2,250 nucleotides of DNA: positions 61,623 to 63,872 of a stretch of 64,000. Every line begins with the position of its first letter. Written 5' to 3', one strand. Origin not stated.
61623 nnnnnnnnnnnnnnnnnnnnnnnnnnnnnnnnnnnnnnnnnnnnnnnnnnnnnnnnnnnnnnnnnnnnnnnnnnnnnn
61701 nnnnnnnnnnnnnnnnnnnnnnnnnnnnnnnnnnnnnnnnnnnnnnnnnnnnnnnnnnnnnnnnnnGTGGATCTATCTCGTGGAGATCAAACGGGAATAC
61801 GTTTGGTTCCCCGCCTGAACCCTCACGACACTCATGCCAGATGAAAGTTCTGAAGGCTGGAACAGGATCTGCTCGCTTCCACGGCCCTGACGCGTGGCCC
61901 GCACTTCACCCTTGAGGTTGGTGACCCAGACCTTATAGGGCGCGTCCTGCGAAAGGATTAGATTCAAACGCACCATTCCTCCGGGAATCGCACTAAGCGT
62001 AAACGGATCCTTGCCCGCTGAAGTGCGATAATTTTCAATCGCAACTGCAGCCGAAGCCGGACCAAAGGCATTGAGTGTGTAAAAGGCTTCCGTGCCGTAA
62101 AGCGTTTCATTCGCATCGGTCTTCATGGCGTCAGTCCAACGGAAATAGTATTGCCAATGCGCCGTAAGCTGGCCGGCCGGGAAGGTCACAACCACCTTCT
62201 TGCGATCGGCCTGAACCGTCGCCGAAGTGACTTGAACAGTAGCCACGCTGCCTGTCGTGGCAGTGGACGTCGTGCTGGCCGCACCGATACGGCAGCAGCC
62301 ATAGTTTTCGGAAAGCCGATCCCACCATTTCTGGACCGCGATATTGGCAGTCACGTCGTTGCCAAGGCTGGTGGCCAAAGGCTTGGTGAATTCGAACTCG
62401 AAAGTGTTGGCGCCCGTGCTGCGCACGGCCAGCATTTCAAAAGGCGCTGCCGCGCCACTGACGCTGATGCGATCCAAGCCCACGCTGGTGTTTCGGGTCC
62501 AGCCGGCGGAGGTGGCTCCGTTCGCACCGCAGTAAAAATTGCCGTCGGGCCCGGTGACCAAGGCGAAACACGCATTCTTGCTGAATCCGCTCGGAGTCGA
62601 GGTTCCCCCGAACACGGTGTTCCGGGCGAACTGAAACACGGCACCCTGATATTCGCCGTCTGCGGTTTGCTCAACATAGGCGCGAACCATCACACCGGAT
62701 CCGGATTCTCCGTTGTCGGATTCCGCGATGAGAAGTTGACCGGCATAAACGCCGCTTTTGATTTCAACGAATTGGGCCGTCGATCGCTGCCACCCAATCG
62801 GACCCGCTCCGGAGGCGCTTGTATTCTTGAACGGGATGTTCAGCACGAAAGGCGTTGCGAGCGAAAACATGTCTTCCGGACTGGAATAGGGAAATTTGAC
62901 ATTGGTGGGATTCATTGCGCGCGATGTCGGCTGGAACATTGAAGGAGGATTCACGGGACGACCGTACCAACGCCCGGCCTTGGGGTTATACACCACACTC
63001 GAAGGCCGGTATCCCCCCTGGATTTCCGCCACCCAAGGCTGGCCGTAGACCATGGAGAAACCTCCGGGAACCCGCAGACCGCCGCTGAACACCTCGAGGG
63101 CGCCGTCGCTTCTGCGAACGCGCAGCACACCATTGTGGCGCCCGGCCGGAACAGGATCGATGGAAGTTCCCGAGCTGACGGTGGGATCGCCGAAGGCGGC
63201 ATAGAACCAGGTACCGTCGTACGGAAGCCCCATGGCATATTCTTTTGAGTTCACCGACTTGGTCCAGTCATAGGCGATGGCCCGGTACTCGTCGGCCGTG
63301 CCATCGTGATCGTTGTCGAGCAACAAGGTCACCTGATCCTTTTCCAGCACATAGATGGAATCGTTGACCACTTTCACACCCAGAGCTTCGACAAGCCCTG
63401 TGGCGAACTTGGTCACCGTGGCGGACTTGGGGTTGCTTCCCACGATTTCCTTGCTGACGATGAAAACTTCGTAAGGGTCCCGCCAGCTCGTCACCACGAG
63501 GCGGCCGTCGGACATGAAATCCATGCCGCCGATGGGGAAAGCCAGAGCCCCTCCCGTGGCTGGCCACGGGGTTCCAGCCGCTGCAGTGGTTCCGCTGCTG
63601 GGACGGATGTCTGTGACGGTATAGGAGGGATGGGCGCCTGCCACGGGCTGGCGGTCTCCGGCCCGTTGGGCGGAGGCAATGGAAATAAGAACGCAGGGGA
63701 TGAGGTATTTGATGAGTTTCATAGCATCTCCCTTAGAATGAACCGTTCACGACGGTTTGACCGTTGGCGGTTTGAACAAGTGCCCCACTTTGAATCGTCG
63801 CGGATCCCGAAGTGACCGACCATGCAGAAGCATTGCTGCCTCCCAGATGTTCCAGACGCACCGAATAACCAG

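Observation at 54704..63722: Island of six co-directional secreted genes: candidate cell-surface sugar-oxidation system exported by a T9SS-like pathway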

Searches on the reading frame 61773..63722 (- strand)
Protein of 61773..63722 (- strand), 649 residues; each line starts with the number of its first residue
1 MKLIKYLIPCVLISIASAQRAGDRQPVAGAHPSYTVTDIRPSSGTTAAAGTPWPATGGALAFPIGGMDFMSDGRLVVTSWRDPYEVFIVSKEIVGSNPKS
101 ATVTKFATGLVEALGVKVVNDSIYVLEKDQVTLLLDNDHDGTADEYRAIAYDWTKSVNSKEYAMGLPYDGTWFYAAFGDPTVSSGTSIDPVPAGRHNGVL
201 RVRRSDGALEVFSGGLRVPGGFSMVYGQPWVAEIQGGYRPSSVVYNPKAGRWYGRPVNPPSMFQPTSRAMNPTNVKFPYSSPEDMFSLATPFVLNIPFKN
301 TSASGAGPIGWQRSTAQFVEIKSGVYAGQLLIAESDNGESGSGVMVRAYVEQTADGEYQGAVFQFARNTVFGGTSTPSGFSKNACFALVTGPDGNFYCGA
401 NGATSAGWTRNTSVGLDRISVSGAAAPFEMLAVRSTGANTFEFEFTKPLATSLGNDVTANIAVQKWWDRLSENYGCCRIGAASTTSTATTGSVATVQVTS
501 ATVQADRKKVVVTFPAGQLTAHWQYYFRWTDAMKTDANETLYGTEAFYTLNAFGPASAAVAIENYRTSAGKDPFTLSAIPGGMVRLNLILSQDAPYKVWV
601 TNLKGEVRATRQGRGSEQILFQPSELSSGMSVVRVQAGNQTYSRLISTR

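Call 3: search_protein_families(library=pfam, proteins=[window:61773-63722:-], max_evalue=1)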
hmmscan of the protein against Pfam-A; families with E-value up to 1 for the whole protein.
window:61773-63722:- (649 aa): 2 families
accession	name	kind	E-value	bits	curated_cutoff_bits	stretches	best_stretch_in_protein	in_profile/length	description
PF23500.1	DUF7133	-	3.6e-05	23.7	27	1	103-214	76-187/385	Domain of unknown function (DUF7133)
PF18962.6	Por_Secre_tail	-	0.095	13.4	27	1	592-645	18-73/75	Secretion system C-terminal sorting domain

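Call 4: search_protein_families(library=ncbifam, proteins=[window:61773-63722:-], max_evalue=1)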
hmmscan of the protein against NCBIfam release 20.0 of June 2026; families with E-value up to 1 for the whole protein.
window:61773-63722:- (649 aa): 2 families
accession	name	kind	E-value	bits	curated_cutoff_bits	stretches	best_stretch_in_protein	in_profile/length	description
TIGR04183.1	Por_Secre_tail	domain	0.011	15.6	23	1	588-644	13-67/72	T9SS type A sorting domain-containing protein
TIGR02604.1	Piru_Ver_Nterm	subfamily_domain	0.03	13.7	122.2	1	106-175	67-140/367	PVC-type heme-binding CxxCH protein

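Call 42: find_homologous_proteins(query=window:61773-63722:-, max_evalue=0.001)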
Query window:61773-63722:- (649 aa): 70 proteins with E <= 0.001 among 8000 candidates.
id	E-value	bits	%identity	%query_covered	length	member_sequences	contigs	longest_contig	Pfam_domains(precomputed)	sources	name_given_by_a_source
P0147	0.0e+0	1473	100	100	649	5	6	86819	PF23500.2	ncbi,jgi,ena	jgi:cytochrome c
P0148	0.0e+0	1040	70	100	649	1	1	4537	PF23500.2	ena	-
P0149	8.3e-294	994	68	99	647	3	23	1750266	-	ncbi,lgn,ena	-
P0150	8.8e-294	994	67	100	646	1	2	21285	-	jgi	jgi:cytochrome c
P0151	1.8e-291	987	66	100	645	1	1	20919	-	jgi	jgi:cytochrome c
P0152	2.5e-291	986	66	100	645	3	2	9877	-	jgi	jgi:cytochrome c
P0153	4.8e-288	975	67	98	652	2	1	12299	-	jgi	jgi:cytochrome c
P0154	2.6e-287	973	66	99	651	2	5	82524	PF23500.2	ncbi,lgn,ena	-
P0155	1.1e-286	971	65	100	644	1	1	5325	-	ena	-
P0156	7.8e-285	965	64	100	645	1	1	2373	-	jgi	jgi:cytochrome c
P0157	8.1e-282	955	66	98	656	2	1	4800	-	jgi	jgi:cytochrome c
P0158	2.1e-276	937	65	99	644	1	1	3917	-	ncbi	-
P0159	1.3e-215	736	54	97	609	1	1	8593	PF23500.2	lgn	-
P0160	3.8e-215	734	55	98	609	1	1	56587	PF23500.2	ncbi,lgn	-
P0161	1.2e-214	733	54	98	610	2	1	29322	-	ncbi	ncbi:MAG: hypothetical protein ABIW76_18680 [Fibrobacteria bacterium]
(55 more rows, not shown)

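Call 75: predict_structure(alignment_id=A3)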
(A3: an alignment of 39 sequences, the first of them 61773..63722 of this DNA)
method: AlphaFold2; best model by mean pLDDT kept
length: 649 residues; sequences in the alignment: 39
mean_pLDDT: 82.1   pTM: 0.77
mean pLDDT of the five models: 82.1, 81.6, 80.3, 80.2, 80.1
residues with pLDDT >= 90: 295; 70-90: 221; 50-70: 84; < 50: 49
segments of 3 or more residues with pLDDT < 50: 1-3, 14-25, 45-55, 368-379, 562-570
pLDDT, mean of each block of 10 residues (from residue 1): 52 44 50 85 54 54 91 94 90 93 92 91 92 94 93 67 87 86 62 80 91 88 92 74 92 85 75 65 88 86 66 88 90 78 80 93 71 41 81 91 75 84 87 96 97 97 90 74 66 90 98 97 94 92 92 83 38 83 91 89 94 94 92 91 86
secondary structure, 60 per line:
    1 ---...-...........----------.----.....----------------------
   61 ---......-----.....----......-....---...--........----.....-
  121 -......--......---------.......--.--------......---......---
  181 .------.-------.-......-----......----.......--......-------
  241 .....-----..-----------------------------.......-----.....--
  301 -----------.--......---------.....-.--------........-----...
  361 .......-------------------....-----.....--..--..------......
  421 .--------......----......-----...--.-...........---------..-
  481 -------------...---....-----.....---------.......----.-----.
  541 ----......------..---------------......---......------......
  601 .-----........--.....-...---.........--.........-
elements in order: H8-18 E34-38 E64-69 E75-79 E84-89 H91-94 E103-110 E115-119 E122-127 E130-135 E145-151 E163-168 E172-177 E198-203 E209-214 E219-225 E228-233 E241-245 H282-288 E294-298 E315-320 E330-334 E345-352 E358-367 E387-390 E396-400 E415-421 E430-435 E440-445 E461-468 E494-496 E500-503 E509-513 E523-529 E545-550 E574-579 E583-588 E595-601 E607-614 E617-621 E629-637 E640-648

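Call 86: find_encoding_contigs(protein=P0147, flank=10000, max_places=3)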
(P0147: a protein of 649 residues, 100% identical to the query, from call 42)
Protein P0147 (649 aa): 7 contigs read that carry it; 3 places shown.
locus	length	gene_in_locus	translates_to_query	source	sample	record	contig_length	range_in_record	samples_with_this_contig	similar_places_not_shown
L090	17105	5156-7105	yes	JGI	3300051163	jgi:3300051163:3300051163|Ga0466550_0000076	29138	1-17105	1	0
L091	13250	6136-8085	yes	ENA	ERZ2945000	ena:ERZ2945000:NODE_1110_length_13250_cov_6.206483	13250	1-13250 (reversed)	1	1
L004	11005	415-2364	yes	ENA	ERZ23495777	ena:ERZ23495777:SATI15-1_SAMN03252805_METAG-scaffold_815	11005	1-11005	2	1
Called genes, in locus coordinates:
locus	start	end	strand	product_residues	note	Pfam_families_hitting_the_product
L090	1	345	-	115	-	?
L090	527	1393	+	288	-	PF02811:PHP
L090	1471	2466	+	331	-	PF01551:Peptidase_M23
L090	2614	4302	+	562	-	PF07995:GSDH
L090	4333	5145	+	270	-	-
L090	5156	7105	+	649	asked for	PF23500:DUF7133 (faint)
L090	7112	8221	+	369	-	PF06439:3keto-disac_hyd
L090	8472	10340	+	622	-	PF07995:GSDH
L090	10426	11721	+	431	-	-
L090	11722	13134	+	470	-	-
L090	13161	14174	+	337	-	PF06439:3keto-disac_hyd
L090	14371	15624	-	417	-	PF00817:IMS, PF11799:IMS_C, PF13438:DUF4113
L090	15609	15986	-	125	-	PF00717:Peptidase_S24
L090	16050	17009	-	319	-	PF18935:DUF5683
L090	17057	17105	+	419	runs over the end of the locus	PF00994:MoCF_biosynth, PF02464:CinA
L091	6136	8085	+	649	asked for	PF23500:DUF7133 (faint)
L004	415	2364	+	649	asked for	PF23500:DUF7133 (faint)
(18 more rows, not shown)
